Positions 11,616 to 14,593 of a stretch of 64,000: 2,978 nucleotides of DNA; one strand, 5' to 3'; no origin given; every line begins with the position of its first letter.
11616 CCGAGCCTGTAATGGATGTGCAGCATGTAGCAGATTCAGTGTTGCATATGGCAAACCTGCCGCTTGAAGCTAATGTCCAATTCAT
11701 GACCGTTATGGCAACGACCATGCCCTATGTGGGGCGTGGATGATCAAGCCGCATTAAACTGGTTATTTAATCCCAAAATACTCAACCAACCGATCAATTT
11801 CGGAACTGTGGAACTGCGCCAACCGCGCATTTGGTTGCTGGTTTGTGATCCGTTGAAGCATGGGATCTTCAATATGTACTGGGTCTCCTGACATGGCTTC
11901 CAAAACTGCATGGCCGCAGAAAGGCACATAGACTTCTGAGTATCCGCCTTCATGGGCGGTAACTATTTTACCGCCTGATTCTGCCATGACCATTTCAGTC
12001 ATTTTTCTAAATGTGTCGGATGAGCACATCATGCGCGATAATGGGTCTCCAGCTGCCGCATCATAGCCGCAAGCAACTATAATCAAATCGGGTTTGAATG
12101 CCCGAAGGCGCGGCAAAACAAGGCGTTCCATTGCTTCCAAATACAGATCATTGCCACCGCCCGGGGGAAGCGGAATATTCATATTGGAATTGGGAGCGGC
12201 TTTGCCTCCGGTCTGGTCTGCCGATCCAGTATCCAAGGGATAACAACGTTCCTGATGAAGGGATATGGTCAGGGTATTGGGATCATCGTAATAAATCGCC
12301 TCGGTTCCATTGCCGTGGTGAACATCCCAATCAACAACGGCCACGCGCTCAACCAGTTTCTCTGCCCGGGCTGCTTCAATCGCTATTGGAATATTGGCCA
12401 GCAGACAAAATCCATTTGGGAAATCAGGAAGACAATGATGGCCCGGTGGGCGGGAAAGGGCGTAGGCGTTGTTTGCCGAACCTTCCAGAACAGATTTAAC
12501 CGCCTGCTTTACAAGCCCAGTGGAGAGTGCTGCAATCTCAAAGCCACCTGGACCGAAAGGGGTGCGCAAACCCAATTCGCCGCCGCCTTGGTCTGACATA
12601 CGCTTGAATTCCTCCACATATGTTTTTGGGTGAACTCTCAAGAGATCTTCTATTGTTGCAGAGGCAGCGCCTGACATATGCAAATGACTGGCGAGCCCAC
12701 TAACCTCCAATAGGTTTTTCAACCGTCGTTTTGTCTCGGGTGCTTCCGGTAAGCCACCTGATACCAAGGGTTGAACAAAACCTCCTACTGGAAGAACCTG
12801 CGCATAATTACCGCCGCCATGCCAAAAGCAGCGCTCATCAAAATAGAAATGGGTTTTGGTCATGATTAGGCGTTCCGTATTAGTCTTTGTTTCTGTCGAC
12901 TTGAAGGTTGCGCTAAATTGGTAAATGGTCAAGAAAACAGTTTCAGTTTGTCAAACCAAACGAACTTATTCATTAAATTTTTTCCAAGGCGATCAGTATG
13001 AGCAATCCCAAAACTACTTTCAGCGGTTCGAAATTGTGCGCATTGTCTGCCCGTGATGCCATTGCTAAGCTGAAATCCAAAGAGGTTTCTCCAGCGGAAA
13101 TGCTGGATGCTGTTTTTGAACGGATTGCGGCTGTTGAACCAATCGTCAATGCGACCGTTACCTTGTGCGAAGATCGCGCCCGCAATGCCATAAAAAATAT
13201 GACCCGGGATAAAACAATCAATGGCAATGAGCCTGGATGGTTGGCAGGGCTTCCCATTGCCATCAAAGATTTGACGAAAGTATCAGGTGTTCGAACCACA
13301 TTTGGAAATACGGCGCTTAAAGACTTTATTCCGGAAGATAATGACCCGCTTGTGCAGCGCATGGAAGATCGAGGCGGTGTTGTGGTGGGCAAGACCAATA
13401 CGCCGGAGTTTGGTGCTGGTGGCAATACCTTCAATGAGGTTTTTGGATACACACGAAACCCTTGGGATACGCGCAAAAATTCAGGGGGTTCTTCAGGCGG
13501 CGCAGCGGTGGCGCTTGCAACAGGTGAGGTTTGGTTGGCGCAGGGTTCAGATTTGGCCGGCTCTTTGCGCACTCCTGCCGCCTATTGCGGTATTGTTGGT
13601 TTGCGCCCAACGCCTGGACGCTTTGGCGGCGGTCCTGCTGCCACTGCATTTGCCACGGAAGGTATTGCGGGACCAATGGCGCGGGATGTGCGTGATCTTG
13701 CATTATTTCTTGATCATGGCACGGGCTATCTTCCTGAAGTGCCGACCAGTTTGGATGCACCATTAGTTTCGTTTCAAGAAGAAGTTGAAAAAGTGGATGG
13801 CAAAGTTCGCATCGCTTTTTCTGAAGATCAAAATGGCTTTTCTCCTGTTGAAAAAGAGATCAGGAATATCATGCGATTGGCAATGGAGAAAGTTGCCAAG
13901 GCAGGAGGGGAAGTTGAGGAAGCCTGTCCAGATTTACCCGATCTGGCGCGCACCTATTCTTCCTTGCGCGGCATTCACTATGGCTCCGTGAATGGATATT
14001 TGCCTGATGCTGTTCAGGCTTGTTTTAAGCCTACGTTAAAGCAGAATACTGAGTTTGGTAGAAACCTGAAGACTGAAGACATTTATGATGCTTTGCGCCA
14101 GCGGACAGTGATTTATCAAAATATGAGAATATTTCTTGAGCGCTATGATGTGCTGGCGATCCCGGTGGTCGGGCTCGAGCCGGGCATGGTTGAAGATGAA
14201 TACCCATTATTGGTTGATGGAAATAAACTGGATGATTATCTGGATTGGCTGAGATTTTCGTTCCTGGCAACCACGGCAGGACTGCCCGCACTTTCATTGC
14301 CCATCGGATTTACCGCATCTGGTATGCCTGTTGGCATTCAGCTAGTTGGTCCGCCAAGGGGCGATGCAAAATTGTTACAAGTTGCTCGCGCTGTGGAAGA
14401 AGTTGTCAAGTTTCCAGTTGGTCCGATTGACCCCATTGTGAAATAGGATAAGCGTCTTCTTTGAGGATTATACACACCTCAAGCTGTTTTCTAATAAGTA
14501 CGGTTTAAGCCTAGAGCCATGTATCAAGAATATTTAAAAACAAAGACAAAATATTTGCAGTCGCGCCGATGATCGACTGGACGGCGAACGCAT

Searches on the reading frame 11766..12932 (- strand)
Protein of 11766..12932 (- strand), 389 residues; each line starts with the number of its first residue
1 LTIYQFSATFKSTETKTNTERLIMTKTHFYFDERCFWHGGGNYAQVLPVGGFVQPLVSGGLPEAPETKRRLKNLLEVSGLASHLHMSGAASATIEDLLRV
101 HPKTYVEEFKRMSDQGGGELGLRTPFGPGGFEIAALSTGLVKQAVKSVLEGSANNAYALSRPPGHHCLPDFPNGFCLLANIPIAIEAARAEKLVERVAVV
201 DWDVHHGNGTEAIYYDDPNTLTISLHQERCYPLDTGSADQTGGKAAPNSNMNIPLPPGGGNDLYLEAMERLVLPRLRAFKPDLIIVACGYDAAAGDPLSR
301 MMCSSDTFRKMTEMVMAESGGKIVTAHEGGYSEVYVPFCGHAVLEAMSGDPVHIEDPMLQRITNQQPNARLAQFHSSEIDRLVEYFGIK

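Call 12: search_protein_families(library=pfam, proteins=[window:11766-12932:-])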
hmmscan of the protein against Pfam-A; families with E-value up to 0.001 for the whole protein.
window:11766-12932:- (389 aa): 1 family
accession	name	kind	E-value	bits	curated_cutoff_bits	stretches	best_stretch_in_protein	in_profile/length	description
PF00850.24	Hist_deacetyl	-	1.1e-75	255.2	27.9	1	62-345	2-296/298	Histone deacetylase domain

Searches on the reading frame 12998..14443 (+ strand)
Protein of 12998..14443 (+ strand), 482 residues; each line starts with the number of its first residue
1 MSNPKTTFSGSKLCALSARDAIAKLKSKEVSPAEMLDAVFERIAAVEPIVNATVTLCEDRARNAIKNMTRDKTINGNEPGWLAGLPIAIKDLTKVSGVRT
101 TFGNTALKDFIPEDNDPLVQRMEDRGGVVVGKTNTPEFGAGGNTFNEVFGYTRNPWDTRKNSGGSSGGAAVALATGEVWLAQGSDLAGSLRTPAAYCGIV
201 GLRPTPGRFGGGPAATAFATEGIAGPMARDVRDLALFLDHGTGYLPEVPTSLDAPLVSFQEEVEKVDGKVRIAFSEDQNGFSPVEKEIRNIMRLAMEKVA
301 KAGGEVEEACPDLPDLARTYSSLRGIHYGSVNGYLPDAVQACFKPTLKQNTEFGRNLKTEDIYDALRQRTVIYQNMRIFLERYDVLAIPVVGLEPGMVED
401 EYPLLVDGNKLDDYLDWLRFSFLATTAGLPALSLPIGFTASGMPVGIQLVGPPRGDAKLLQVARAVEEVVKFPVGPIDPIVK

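Call 12: search_protein_families(library=pfam, proteins=[window:12998-14443:+])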
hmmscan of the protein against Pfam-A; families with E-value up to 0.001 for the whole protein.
window:12998-14443:+ (482 aa): 1 family
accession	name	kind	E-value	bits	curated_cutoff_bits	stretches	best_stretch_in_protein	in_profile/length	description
PF01425.27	Amidase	-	7.9e-97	325.5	27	1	34-460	1-445/445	Amidase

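Call 13: find_encoding_contigs(protein=window:12998-14443:+, flank=10000, max_places=10)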
Protein window:12998-14443:+ (482 aa): 6 contigs read that carry it; 2 places shown.
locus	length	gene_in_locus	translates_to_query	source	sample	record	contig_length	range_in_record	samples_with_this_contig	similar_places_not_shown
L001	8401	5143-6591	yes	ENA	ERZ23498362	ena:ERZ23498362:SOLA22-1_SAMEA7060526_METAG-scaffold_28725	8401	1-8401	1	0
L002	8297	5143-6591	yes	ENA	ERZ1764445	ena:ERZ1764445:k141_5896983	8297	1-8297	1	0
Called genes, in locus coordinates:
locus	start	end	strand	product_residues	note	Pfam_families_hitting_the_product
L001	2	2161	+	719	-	?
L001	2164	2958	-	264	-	PF05721:PhyH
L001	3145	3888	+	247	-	PF00106:adh_short, PF08659:KR (weak), PF13561:adh_short_C2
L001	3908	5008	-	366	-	PF00850:Hist_deacetyl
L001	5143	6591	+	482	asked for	PF01425:Amidase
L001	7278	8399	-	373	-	?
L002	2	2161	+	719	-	?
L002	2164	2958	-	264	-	PF05721:PhyH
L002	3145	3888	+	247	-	PF00106:adh_short, PF08659:KR (weak), PF13561:adh_short_C2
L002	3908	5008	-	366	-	PF00850:Hist_deacetyl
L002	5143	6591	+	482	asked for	PF01425:Amidase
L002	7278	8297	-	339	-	?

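Call 18: find_related_loci(query=window:12998-14443:+, collection=metagenome_contigs, flank=10000)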
Query window:12998-14443:+ (482 aa) in metagenome_contigs; peptide patterns used: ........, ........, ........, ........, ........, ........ (x = any residue, [..] = any of these).
260 stretches matched a pattern; 98 encode a relative of the query (tblastn E <= 1e-3); the best 80 are kept; 80 distinct loci.
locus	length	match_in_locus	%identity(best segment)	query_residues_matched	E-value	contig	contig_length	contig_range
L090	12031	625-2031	62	8-479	0e+0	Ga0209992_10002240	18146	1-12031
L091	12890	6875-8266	48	11-479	4e-123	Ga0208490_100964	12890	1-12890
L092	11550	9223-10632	45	12-476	3e-122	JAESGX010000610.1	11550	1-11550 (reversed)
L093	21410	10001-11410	45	12-476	4e-122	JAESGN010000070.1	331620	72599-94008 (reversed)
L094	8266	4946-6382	44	3-479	1e-121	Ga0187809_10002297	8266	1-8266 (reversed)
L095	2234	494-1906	45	12-479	9e-129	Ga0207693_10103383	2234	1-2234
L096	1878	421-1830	44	13-479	9e-130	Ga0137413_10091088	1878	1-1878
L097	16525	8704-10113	44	12-479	5e-120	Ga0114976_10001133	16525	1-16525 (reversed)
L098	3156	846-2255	46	12-479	3e-124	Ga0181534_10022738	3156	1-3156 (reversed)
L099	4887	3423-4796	45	12-468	1e-120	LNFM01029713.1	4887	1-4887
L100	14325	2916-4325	46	12-479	1e-119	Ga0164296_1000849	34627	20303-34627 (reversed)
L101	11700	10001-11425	44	11-481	1e-119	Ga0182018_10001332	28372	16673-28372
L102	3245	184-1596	45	11-479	8e-123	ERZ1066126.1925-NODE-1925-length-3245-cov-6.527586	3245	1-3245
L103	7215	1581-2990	44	13-479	2e-118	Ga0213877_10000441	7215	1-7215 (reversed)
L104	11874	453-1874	45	10-479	7e-118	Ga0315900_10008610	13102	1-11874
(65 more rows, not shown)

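Call 47: find_homologous_proteins(query=window:12998-14443:+, max_evalue=1e-100)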
Query window:12998-14443:+ (482 aa): 4844 proteins with E <= 1e-100 among 8000 candidates; the best 120 are listed.
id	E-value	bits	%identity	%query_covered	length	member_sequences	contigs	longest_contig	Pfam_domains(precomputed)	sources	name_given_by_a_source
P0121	0.0e+0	1087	100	100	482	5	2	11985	PF01425.27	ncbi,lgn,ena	-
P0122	1.4e-246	837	75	100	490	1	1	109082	PF01425.27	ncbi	-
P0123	1.6e-246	837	75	100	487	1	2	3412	PF01425.27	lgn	-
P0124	2.8e-245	833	76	100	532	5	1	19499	PF01425.27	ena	-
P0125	5.9e-245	832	75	100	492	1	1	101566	PF01425.27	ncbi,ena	-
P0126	2.0e-244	830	75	100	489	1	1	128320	PF01425.27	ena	-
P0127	6.1e-239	812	74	99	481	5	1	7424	PF01425.27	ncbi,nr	ncbi:MAG: amidase [Nitratireductor sp.]|nr:amidase [Nitratireductor sp.]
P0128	8.2e-238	808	73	98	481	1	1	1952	PF01425.27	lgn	-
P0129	2.1e-237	807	73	100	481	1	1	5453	PF01425.27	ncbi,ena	-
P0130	1.4e-235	801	72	99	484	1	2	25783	PF01425.27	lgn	-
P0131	1.4e-235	801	73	99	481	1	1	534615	PF01425.27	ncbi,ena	-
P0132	2.6e-235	800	73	98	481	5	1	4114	PF01425.27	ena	-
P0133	8.7e-235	798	73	100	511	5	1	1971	PF01425.27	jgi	jgi:amidase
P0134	2.0e-233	794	71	100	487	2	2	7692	PF01425.27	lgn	-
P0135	2.1e-233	794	71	100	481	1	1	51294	PF01425.27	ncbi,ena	-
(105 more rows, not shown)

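Call 48: find_encoding_contigs(protein=P0122, flank=10000, max_places=3)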
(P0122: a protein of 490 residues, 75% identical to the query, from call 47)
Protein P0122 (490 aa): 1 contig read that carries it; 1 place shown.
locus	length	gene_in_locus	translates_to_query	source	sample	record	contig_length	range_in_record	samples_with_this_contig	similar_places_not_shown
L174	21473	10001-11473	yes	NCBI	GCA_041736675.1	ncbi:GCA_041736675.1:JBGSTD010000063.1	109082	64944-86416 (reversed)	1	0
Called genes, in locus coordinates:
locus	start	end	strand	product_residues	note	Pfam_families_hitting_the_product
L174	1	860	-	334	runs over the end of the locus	PF16868:NMT1_3, PF09084:NMT1 (weak), PF12974:Phosphonate-bd (weak)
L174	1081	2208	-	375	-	PF02515:CoA_transf_3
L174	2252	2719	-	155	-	PF22381:Staph_reg_Sar_Rot (faint), PF01047:MarR, PF12802:MarR_2 (weak)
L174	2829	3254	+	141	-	PF02962:CHMI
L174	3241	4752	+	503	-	PF00171:Aldedh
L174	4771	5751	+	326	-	PF00903:Glyoxalase (weak), PF13669:Glyoxalase_4 (faint), PF22677:Ble-like_N (faint), PF00903:Glyoxalase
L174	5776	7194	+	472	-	PF00282:Pyridoxal_deC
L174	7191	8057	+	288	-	PF01557:FAA_hydrolase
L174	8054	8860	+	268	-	-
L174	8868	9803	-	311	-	PF00892:EamA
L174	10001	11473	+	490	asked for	PF01425:Amidase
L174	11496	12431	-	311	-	PF00126:HTH_1, PF03466:LysR_substrate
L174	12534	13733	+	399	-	PF00067:p450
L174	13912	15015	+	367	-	PF03480:DctP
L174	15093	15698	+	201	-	PF04290:DctQ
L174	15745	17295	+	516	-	PF06808:DctM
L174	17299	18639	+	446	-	PF01425:Amidase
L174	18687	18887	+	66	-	-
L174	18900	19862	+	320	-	PF00389:2-Hacid_dh, PF02826:2-Hacid_dh_C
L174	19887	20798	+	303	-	PF01488:Shikimate_DH, PF02826:2-Hacid_dh_C, PF02737:3HCDH_N (weak), PF03446:NAD_binding_2, PF03807:F420_oxidored, PF14833:NAD_binding_11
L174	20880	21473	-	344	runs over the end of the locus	PF01571:GCV_T, PF08669:GCV_T_C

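Call 49: find_encoding_contigs(protein=P0126, flank=10000, max_places=3)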
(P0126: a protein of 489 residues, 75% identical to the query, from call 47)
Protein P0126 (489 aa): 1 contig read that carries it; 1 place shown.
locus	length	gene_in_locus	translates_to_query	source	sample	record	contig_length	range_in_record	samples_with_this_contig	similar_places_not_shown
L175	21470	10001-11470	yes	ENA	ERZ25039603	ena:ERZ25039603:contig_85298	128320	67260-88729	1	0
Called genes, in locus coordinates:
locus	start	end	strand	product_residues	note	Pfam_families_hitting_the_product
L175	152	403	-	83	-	-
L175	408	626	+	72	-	-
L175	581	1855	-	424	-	PF06808:DctM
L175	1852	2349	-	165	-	PF04290:DctQ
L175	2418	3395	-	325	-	PF03480:DctP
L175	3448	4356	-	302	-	PF16896:PGDH_C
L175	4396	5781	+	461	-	PF07005:SBD_N, PF17042:NBD_C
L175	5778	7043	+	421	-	PF02788:RuBisCO_large_N, PF00016:RuBisCO_large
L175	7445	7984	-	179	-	PF13671:AAA_33 (weak), PF01202:SKI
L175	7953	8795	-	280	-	PF00106:adh_short, PF08659:KR, PF13561:adh_short_C2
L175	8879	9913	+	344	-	PF08240:ADH_N, PF16912:Glu_dehyd_C, PF00107:ADH_zinc_N, PF13602:ADH_zinc_N_2 (weak)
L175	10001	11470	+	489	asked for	PF01425:Amidase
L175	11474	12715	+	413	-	PF17408:MCD_N, PF05292:MCD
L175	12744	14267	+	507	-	PF00501:AMP-binding, PF13193:AMP-binding_C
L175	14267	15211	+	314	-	PF00294:PfkB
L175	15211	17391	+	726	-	PF00676:E1_dh, PF02779:Transket_pyr, PF02780:Transketolase_C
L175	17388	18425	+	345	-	-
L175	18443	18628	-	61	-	-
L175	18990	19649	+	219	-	PF05992:SbmA_BacA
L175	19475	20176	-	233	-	-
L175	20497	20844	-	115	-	PF01258:zf-dskA_traR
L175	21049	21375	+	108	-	PF07298:NnrU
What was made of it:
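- Relatives with amidase at 75% identity have other neighbours (calls 48, 49).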

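Call 62: find_encoding_contigs(protein=P0121, flank=10000, max_places=4)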
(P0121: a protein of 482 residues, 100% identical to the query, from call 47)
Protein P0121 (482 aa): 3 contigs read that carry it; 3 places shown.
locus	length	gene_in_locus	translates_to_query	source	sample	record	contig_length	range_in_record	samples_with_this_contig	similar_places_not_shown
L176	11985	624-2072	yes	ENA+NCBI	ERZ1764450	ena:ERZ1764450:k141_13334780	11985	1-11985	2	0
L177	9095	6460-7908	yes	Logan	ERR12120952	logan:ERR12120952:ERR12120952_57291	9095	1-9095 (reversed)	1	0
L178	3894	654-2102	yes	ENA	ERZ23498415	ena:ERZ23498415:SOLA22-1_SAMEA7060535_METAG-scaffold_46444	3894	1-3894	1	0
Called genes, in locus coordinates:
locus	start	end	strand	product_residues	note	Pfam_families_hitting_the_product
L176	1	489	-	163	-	?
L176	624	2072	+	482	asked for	PF01425:Amidase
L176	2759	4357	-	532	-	PF01494:FAD_binding_3, PF21274:Rng_hyd_C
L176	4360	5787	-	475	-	PF00171:Aldedh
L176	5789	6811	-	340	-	PF04909:Amidohydro_2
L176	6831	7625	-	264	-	PF08279:HTH_11, PF09339:HTH_IclR, PF01614:IclR_C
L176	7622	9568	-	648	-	PF06808:DctM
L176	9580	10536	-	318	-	PF16868:NMT1_3, PF09084:NMT1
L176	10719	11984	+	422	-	?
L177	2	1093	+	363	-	?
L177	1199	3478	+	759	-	PF00390:malic, PF03949:Malic_M, PF01515:PTA_PTB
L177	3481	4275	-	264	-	PF05721:PhyH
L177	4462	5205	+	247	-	PF00106:adh_short, PF08659:KR (weak), PF13561:adh_short_C2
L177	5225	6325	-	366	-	PF00850:Hist_deacetyl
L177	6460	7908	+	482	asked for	PF01425:Amidase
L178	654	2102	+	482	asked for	PF01425:Amidase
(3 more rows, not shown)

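Call 81: search_protein_families(library=pfam, proteins=[L180:11782-11967:-, L179:2927-3868:-])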
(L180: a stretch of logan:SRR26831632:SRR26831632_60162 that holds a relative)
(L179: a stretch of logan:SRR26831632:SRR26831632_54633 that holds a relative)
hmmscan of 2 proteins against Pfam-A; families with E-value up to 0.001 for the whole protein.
L180:11782-11967:- (62 aa): 0 families

L179:2927-3868:- (314 aa): 3 families
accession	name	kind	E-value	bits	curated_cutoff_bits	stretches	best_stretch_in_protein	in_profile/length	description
PF13417.12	GST_N_3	-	1.6e-12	48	22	1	11-84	2-74/75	Glutathione S-transferase, N-terminal domain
PF13409.12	GST_N_2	-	3.2e-08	34.5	25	1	16-78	2-68/70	Glutathione S-transferase, N-terminal domain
PF13410.11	GST_C_2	-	3.4e-06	27.5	24.9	1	152-214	6-66/69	Glutathione S-transferase, C-terminal domain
